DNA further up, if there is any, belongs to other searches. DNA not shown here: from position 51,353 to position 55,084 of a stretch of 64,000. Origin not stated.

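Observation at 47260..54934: C-terminal ~2,500 residues switch to an array of beta-sandwich-like units with [DN]-P-[YW] openings and DRTI closings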

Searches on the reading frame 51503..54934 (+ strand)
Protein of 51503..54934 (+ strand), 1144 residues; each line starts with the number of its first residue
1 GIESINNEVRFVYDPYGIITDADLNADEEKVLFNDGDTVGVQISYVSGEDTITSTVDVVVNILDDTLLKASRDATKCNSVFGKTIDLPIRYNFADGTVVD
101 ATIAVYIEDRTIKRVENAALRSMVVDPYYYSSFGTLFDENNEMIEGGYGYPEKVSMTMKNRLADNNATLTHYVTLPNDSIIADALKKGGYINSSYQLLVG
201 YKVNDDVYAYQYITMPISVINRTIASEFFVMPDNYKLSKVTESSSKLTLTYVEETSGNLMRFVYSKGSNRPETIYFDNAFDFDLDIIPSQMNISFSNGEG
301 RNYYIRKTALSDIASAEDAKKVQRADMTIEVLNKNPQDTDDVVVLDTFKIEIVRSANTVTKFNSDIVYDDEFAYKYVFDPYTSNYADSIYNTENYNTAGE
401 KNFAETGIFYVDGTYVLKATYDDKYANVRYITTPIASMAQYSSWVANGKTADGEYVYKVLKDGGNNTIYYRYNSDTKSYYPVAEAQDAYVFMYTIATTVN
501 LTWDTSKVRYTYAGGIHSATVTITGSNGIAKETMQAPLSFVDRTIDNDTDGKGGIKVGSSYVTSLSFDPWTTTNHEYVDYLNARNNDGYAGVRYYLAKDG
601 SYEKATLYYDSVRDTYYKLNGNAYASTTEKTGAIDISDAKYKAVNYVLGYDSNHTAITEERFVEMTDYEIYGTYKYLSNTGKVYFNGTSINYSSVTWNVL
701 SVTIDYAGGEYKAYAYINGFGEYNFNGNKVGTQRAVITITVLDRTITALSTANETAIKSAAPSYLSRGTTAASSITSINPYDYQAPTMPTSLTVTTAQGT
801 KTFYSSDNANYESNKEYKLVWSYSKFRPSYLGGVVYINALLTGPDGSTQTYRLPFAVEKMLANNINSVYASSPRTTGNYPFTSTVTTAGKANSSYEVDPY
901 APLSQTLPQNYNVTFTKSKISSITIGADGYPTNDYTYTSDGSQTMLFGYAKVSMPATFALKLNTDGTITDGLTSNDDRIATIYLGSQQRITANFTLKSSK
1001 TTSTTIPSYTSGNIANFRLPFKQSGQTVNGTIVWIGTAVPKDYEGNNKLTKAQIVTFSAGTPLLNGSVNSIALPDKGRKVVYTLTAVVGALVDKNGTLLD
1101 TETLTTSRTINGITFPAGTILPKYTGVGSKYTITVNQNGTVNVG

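Call 34: predict_structure(alignment_id=A2)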
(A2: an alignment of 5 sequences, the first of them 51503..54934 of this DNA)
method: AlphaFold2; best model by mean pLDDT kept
length: 1144 residues; sequences in the alignment: 5
mean_pLDDT: 33.0   pTM: 0.27
mean pLDDT of the five models: 33.0, 30.8, 30.7, 29.8, 28.9
residues with pLDDT >= 90: 0; 70-90: 0; 50-70: 23; < 50: 1121
segments of 3 or more residues with pLDDT < 50: 1-306, 308-330, 335-342, 344-746, 748-815, 819-841, 843-1099, 1110-1114, 1123-1144
pLDDT, mean of each block of 10 residues (from residue 1): 27 34 40 38 31 32 40 35 40 38 39 34 29 26 25 30 27 35 33 33 34 31 22 23 22 30 35 36 36 34 43 33 44 48 48 35 22 24 28 33 27 23 22 25 31 34 37 37 33 23 29 26 29 26 25 24 22 25 24 24 26 24 29 32 28 35 26 29 32 31 33 32 27 38 46 46 34 41 32 35 40 45 32 36 45 34 26 27 34 38 37 36 32 35 34 35 39 32 29 24 24 28 33 41 44 36 28 37 43 44 55 47 44 42 38
secondary structure, 60 per line:
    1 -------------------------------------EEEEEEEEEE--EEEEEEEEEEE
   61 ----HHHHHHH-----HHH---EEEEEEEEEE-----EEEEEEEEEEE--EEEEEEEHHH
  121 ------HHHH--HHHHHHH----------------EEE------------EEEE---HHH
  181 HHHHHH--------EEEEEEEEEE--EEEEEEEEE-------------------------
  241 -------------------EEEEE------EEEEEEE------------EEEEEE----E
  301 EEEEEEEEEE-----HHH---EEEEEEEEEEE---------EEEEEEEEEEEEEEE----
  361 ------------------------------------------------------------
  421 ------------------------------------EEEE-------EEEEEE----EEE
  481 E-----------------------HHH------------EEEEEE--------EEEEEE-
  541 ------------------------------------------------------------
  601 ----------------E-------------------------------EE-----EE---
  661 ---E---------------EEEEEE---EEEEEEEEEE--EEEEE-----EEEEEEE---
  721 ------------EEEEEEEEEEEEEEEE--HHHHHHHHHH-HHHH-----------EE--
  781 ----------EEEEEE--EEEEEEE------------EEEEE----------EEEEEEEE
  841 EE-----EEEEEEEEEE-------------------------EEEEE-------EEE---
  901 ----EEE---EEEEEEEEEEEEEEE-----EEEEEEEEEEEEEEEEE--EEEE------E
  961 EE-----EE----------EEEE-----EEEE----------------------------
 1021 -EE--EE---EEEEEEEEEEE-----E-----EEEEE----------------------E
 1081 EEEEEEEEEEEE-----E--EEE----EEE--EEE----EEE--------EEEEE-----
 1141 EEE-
elements in order (helices of 4 or more, strands of 3 or more residues): E38-47 E50-60 H65-71 E83-92 E98-108 E111-117 H127-130 H133-139 E156-158 E171-174 H178-186 E195-204 E207-215 E260-264 E271-277 E290-295 E300-310 E322-332 E342-356 E457-460 E468-473 E478-481 E520-525 E534-539 E680-685 E689-698 E701-705 E711-717 E733-748 H751-760 H762-765 E791-796 E799-805 E818-822 E833-842 E848-857 E883-887 E895-897 E905-907 E911-925 E931-947 E950-953 E960-962 E980-983 E989-992 E1031-1041 E1053-1057 E1080-1092 E1101-1103 E1108-1110 E1113-1115 E1120-1122 E1131-1135 E1141-1143

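Call 42: search_protein_representatives(alignment_id=A2)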
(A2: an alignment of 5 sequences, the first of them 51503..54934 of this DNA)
Query: 5 sequences, 1109 profile positions. Proteins with E-value up to 0.001 (for the whole library): 84; up to 1e-10: 72; up to 1e-30: 51. The best 84 are listed.
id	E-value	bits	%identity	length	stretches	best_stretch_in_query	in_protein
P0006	1.2e-279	947.2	-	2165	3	2-1107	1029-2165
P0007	1.6e-272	923.6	-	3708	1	1-1074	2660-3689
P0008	3.5e-265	899.3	-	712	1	138-777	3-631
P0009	4.6e-263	892.3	-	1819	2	2-1102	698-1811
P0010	5.7e-232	789.3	-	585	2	613-1107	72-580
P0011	3.5e-216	737.0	-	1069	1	68-1106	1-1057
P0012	8.5e-215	732.4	-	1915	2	494-1076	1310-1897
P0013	1.1e-187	642.7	-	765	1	337-1107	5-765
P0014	1.8e-185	635.3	-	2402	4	6-1076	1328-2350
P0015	7.2e-182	623.4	-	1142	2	221-1095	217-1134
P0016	1.7e-148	512.9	-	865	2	575-1083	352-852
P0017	2.1e-148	512.6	-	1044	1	58-1098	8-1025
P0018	6.7e-146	504.3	-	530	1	573-1073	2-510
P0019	1.1e-142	493.7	-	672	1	476-1104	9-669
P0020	1.0e-140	487.1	-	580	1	506-1080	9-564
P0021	1.1e-129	450.6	-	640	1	527-1107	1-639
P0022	1.1e-115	404.2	-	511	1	601-1106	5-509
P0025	4.0e-88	313.0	-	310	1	822-1107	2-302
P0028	3.3e-75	270.2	-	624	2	661-975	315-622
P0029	7.6e-73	262.4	-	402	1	749-1104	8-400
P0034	2.7e-60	220.8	-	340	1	502-833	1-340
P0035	6.3e-60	219.6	-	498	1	662-1106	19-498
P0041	8.5e-51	189.4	-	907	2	459-1075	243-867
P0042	3.5e-48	180.7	-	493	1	662-1071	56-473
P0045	2.6e-43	164.6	-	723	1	519-1071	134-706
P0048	9.8e-42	159.4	-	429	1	747-1091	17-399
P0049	5.1e-41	157.0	-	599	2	664-1104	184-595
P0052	2.7e-37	144.7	-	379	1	724-1071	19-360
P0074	1.6e-12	62.7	-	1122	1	534-989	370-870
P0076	6.2e-12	60.7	-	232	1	908-1071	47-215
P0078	3.2e-09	51.7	-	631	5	663-708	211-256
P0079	8.3e-09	50.3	-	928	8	661-697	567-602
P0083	7.0e-08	47.3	-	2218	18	665-690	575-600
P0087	1.6e-05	39.5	-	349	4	664-707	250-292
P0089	1.1e-04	36.6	-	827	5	655-706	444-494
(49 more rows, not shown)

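Call 43: search_protein_families(library=pfam, proteins=[P0078, P0079, P0083, P0087, P0089, P0074], max_evalue=0.001)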
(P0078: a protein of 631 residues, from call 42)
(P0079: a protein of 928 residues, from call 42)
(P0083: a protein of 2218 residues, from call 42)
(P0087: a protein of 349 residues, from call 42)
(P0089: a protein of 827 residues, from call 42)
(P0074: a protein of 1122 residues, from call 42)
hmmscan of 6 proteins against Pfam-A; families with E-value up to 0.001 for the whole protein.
P0078 (631 aa): 1 family
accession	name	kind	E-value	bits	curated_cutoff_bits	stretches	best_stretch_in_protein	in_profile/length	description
PF07532.17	Big_4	-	4.4e-11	42.6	22.1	0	129-158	15-45/59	Bacterial Ig-like domain (group 4)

P0079 (928 aa): 5 families
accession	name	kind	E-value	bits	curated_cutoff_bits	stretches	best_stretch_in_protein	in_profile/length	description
PF07532.17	Big_4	-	4.6e-93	305.2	22.1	8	411-461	8-59/59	Bacterial Ig-like domain (group 4)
PF04122.17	CW_binding_2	-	6.3e-53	177.7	24.9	3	35-123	1-73/73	Cell wall binding domain 2 (CWB2)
PF22091.2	DUF6941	-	3e-16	60.3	27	0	428-471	82-124/125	Family of unknown function (DUF6941)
PF16403.11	Bact_surface_Ig-like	-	5.7e-05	23.5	27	0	566-611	14-56/71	Bacterial surface protein, Ig-like domain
PF24519.1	Ig-like_Pom152_1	-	0.00066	20.7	27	0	442-467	78-103/110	Nucleoporin pom152-like, first immunoglobulin-like domain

P0083 (2218 aa): 4 families
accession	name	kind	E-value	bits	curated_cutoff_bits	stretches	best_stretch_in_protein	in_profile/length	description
PF07532.17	Big_4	-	1.2e-232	752.2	22.1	18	569-617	9-56/59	Bacterial Ig-like domain (group 4)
PF00395.25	SLH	-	6e-40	135.4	20.8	3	90-132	2-44/44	S-layer homology domain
PF13290.12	CHB_HEX_C_1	-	2.3e-16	59.9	22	1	467-538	4-67/67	Chitobiase/beta-hexosaminidase C-terminal domain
PF13287.12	Fn3_assoc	-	2.8e-15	56.6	23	1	477-541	1-59/59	Fn3 associated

P0087 (349 aa): 12 families
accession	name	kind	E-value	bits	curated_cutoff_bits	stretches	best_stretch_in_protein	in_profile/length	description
PF07532.17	Big_4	-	3.6e-50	167.8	22.1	4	160-218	3-59/59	Bacterial Ig-like domain (group 4)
PF24312.1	Ig-like_POM152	-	4.2e-08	33.9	27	0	99-137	32-73/89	Nucleoporin POM152, Ig-like domain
PF22091.2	DUF6941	-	9.2e-08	32.9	27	0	256-293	75-114/125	Family of unknown function (DUF6941)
PF16723.11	DUF5065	-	5.1e-07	30.4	26.8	0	223-296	76-147/156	Domain of unknown function (DUF5065)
PF16656.11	Pur_ac_phosph_N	-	2.9e-06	28.2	30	0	253-302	1-49/93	Purple acid Phosphatase, N-terminal domain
PF16403.11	Bact_surface_Ig-like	-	3e-06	27.6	27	0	160-216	6-56/71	Bacterial surface protein, Ig-like domain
PF07523.18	Big_3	-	7.2e-06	26.6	21.2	0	36-74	29-68/68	Bacterial Ig-like domain (group 3)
PF20241.3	DUF6598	-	0.00011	22.5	27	0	186-250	82-147/240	Domain of unknown function (DUF6598)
PF13437.12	HlyD_3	-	0.00034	21.8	22.2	0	124-161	58-97/106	HlyD family secretion protein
PF23141.1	Ig_NOMO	-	0.00042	20.7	27.5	0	186-212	18-47/75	NOMO Ig-like domain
PF09864.15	MliC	-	0.00043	20.6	22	0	103-129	8-34/67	Membrane-bound lysozyme-inhibitor of c-type lysozyme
PF14080.11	DUF4261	-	0.00052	20.4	27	0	247-306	5-60/77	Domain of unknown function (DUF4261)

P0089 (827 aa): 9 families
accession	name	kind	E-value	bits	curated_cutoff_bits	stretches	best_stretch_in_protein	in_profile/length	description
PF07532.17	Big_4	-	3.7e-72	238.2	22.1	5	601-656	3-59/59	Bacterial Ig-like domain (group 4)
PF12799.13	LRR_4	-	5.6e-21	74.5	27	3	136-175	2-42/44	Leucine Rich repeats (2 copies)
PF13855.12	LRR_8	-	2.4e-11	43.6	27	3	114-169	2-61/61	Leucine rich repeat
PF14580.12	LRR_9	-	3.1e-08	33.8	30.5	1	77-151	50-129/175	Leucine-rich repeat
PF01841.26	Transglut_core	-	4.2e-08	33.9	23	1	298-389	6-108/108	Transglutaminase-like superfamily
PF23598.1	LRR_14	-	6e-06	25.7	40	1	93-233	2-148/353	Leucine-rich repeat region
PF23211.1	LRR_LRWD1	-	3.8e-05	23.9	28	0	220-273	38-91/190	Leucine-rich repeat and WD repeat-containing protein 1, LRR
PF16403.11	Bact_surface_Ig-like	-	7.7e-05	23.1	27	0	682-737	8-60/71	Bacterial surface protein, Ig-like domain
PF23952.1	LRR_EndoS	-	0.00038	21.1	27.9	0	43-167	1-116/116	Endo-beta-N-acetylglucosaminidase EndoS LRR domain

P0074 (1122 aa): 0 families

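Call 58: find_related_loci(query=A2, collection=genome_contigs, flank=3000)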
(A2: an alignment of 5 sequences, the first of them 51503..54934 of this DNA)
Query A2 (1144 aa) in genome_contigs; peptide patterns used: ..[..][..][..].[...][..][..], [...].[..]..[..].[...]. (x = any residue, [..] = any of these).
117 stretches matched a pattern; 21 encode a relative of the query (tblastn E <= 1e-3); 21 distinct loci.
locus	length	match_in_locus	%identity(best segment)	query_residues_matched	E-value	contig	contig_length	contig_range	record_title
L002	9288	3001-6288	28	1-1134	2e-84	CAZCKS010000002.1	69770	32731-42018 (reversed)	MAG TPA_asm: uncultured Bacteroides sp. isolate SRP225648_co1_549 genome assembly, contig: NODE_593_length_69770_cov_52.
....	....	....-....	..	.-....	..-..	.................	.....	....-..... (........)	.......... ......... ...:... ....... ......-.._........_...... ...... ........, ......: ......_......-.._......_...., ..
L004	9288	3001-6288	26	1-1127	4e-74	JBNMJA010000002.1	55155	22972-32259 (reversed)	MAG: Bacillota bacterium isolate CM_BacCAG2167.82 k141_393548_length_55155_cov_13.1117, whole genome shotgun sequence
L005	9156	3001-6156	29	79-1139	3e-74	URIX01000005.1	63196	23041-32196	uncultured Clostridiales bacterium isolate UMGS1042 genome assembly, contig: NODE_11_length_63196_cov_4.89363, whole gen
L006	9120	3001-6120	28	63-1134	4e-78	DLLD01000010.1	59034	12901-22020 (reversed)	MAG TPA_asm: Christensenella sp. UBA7571 UBA7571_contig_1413, whole genome shotgun sequence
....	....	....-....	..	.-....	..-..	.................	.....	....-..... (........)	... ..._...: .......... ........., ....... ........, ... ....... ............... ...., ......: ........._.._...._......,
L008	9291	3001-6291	26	1-1127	2e-73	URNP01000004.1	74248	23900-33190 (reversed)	uncultured Clostridiales bacterium isolate UMGS1170 genome assembly, contig: NODE_76_length_74248_cov_10.025838, whole g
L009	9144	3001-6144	28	79-1136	4e-73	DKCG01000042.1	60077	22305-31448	MAG TPA_asm: Christensenella sp. UBA6880 UBA6880_contig_343, whole genome shotgun sequence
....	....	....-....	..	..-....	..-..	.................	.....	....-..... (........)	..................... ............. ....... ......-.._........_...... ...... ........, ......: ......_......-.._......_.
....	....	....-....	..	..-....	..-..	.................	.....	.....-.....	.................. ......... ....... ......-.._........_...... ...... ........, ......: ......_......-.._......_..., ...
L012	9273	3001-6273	26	1-1136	2e-71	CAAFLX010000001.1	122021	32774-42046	MAG TPA_asm: Clostridia bacterium, isolate HGM11462, WGS project CAAFLX010000000 data, contig: SRS1596867_146_k141_8626,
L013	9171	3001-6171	28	14-1143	5e-82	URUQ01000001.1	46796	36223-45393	uncultured Clostridiales bacterium isolate UMGS1366 genome assembly, contig: NODE_59_length_46796_cov_7.047025, whole ge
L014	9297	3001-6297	28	7-1134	1e-85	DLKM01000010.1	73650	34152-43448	MAG TPA_asm: Christensenella sp. UBA7588 UBA7588_contig_79, whole genome shotgun sequence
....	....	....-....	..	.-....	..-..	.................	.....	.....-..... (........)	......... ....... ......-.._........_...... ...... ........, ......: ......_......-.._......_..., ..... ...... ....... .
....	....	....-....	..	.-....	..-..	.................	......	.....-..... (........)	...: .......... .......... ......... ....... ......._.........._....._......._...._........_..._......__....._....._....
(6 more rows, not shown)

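Call 78: search_solved_structures(query=P0079, max_evalue=0.01)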
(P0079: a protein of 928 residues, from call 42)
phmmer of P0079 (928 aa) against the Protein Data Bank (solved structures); distinct sequences matched with E-value up to 0.01: 9.
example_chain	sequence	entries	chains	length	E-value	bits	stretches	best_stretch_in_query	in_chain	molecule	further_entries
5j72_A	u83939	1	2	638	4.2e-35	124.5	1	29-300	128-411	Putative N-acetylmuramoyl-L-alanine amidase,autolysin cwp6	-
5j6q_A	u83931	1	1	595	1.6e-30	109.3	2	32-177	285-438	Cell wall binding protein cwp8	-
7acz_B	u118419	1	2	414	2.3e-27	98.8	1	37-178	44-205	SLPH (HMW SLP)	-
8bby_B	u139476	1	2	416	2.3e-27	98.8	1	37-178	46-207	S-layer protein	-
7acx_B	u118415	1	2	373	3.5e-24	88.3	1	54-298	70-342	S-layer protein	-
7acy_B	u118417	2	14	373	4.8e-24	87.9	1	60-298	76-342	S-layer protein | Precursor of the S-layer proteins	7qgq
9f8f_B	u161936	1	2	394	2.1e-21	79.1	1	59-178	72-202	SLPH - S-layer protein HMW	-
9f8e_B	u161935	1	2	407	2.3e-19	72.4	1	55-179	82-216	S-layer protein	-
9fli_A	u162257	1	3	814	0.0024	19.4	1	322-401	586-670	Arabinogalactan endo-beta-1,4-galactanase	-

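Call 79: search_solved_structures(query=P0078, max_evalue=1)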
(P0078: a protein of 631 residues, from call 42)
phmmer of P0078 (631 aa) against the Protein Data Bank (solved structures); distinct sequences matched with E-value up to 1: 0.

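Call 93: search_protein_families(library=pfam, proteins=[P0041, P0016, P0013, P0045, P0019, P0021, P0028, P0049, P0010, P0020], max_evalue=0.01)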
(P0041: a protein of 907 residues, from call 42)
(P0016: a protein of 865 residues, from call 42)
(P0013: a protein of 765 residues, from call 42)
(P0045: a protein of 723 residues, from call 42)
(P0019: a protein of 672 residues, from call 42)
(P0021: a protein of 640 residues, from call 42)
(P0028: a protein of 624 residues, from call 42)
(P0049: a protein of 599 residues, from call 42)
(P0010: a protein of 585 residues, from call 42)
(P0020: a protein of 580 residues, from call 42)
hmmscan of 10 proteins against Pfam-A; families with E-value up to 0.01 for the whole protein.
P0041 (907 aa): 0 families

P0016 (865 aa): 0 families

P0013 (765 aa): 0 families

P0045 (723 aa): 0 families

P0019 (672 aa): 1 family
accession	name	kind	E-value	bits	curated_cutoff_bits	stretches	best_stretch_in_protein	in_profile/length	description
PF07532.17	Big_4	-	7.9e-07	29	22.1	1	202-244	7-49/59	Bacterial Ig-like domain (group 4)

P0021 (640 aa): 0 families

P0028 (624 aa): 1 family
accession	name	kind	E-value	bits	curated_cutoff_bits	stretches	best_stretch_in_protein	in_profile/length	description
PF07532.17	Big_4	-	0.0011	18.8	22.1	1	314-362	10-58/59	Bacterial Ig-like domain (group 4)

P0049 (599 aa): 0 families

P0010 (585 aa): 0 families

P0020 (580 aa): 0 families
